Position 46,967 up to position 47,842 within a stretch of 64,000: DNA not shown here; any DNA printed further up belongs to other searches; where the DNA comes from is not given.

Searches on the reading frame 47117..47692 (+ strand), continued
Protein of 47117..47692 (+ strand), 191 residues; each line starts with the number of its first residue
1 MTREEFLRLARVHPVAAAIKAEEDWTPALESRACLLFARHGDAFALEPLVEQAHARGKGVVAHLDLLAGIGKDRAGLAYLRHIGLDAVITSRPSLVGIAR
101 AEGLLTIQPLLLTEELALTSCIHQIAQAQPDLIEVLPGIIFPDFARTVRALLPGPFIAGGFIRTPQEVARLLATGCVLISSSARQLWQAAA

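Call 71: get_annotated_region(hit=H3, flank=7000)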
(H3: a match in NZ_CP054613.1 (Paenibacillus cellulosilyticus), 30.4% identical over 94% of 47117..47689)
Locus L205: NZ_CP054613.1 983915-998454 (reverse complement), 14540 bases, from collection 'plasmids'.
description: Paenibacillus cellulosilyticus strain KACC 14175 plasmid unnamed4, complete sequence
organism: Paenibacillus cellulosilyticus (NCBI taxid 375489)
taxonomy: Bacteria; Bacillota; Bacilli; Bacillales; Paenibacillaceae; Paenibacillus; Paenibacillus cellulosilyticus
host: -; source: cell culture,soil; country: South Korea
typing (MOB-suite, as given by PLSDB): non-mobilizable
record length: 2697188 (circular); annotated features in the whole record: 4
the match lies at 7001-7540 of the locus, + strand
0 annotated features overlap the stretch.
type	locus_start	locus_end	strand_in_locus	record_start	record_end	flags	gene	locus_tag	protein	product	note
